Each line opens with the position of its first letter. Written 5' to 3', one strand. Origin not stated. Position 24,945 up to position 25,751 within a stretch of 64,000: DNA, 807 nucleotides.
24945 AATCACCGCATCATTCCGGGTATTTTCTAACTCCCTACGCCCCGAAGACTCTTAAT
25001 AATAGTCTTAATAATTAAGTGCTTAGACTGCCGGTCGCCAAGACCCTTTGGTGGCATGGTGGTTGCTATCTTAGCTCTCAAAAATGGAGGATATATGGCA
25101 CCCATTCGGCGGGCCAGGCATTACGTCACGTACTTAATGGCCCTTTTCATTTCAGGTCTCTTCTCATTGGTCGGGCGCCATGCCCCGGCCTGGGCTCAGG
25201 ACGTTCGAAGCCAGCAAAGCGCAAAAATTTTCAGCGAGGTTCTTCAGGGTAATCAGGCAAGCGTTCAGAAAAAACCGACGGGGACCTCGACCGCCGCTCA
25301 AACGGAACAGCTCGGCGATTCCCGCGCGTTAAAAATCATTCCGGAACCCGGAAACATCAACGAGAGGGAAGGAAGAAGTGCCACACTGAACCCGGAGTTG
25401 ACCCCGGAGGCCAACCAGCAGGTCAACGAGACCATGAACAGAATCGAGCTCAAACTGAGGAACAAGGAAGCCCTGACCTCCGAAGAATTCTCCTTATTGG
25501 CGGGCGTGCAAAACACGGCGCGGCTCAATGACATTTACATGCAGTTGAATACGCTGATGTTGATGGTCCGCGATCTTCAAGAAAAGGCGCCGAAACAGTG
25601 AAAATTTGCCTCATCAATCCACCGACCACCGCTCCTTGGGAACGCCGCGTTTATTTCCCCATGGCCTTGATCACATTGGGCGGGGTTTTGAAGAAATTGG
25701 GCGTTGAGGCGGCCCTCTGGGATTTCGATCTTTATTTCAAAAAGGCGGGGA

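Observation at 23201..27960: Lower-GC island wired with four successive sigma-54 promoters but no enhancer-binding protein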

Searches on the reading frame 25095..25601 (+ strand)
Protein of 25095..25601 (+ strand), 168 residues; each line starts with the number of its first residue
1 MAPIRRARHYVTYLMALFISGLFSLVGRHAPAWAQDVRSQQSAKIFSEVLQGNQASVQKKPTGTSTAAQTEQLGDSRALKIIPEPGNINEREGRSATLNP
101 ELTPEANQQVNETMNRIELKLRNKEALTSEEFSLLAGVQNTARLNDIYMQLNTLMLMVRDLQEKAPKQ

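Call 7: search_protein_families(library=pfam, proteins=[window:25095-25601:+], max_evalue=0.01)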
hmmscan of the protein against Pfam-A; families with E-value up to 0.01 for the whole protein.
window:25095-25601:+ (168 aa): 0 families

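Call 8: search_protein_families(library=ncbifam, proteins=[window:25095-25601:+], max_evalue=0.01)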
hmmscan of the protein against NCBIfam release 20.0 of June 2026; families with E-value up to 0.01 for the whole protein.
window:25095-25601:+ (168 aa): 0 families

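Call 64: search_protein_families(library=pfam, proteins=[window:25095-25601:+], max_evalue=5)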
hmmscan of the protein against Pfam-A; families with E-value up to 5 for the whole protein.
window:25095-25601:+ (168 aa): 1 family
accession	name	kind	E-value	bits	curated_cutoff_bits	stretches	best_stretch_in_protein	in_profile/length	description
PF03523.18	Macscav_rec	-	0.11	12.8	25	1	142-159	30-47/49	Macrophage scavenger receptor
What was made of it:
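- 25095..25601 (+): 168-aa exported (or membrane-anchored) partner protein. It has a conserved signal-peptide-like N terminus (..APAWA|QD), an SAKIF motif (NAKVF in most relatives), a variable Pro-rich middle and a C-terminal coiled coil. No Pfam or NCBIfam family (calls 7, 8, 64).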
